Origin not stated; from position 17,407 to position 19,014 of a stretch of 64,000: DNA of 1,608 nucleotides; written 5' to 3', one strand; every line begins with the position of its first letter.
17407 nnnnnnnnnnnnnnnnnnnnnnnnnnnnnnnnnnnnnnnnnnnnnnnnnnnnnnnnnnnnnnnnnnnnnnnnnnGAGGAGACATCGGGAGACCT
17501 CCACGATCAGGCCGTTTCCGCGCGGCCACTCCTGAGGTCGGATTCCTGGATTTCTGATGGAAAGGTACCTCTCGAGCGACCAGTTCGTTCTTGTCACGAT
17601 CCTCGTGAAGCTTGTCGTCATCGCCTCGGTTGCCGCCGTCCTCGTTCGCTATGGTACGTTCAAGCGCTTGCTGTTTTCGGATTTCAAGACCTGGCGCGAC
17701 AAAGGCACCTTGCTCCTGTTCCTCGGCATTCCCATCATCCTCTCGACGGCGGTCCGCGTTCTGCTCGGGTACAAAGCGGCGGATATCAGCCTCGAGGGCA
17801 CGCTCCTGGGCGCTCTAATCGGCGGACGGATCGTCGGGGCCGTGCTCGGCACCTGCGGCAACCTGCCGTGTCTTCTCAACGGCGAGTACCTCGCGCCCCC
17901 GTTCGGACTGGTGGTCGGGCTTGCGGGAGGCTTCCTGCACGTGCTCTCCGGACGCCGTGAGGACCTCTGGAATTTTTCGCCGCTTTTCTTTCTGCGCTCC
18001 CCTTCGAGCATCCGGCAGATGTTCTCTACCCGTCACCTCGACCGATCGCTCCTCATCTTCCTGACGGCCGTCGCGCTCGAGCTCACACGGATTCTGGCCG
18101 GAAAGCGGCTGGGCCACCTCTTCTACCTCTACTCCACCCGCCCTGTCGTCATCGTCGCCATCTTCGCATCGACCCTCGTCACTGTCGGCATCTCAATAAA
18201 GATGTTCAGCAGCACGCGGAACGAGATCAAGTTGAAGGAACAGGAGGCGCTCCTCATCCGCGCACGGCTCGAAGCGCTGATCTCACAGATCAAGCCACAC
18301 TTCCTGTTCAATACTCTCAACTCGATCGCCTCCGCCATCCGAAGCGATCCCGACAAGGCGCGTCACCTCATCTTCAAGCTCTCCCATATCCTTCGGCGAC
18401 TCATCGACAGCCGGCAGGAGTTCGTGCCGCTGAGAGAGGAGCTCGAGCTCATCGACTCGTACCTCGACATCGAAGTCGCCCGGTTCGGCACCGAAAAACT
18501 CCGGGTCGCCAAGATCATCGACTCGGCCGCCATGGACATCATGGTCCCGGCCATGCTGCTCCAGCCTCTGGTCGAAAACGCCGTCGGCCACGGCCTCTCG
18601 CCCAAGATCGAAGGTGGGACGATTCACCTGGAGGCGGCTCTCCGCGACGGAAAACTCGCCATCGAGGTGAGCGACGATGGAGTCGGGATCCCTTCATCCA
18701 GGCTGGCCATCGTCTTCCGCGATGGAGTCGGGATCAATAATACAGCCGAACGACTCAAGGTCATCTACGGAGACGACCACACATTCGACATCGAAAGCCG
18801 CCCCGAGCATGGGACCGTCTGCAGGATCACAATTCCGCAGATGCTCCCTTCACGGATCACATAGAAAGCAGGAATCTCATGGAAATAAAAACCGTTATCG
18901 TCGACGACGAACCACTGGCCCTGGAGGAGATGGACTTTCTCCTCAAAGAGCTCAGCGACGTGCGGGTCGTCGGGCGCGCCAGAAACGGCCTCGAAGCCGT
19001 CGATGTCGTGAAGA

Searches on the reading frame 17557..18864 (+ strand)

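Call 58: search_protein_families(library=pfam, proteins=[window:17557-18864:+], max_evalue=0.001)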
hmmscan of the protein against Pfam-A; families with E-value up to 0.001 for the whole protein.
window:17557-18864:+ (435 aa): 3 families
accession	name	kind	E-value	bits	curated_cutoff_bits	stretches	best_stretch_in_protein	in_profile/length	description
PF06580.19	His_kinase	-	4.9e-25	88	25.2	1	236-312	1-79/81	Histidine kinase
PF02518.31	HATPase_c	-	1.2e-08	35.8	26.4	1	334-428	9-109/111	Histidine kinase-, DNA gyrase B-, and HSP90-like ATPase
PF07694.17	5TM-5TMR_LYT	-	0.0002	21.4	24.6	1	34-156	3-128/169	5TMR of 5TMR-LYT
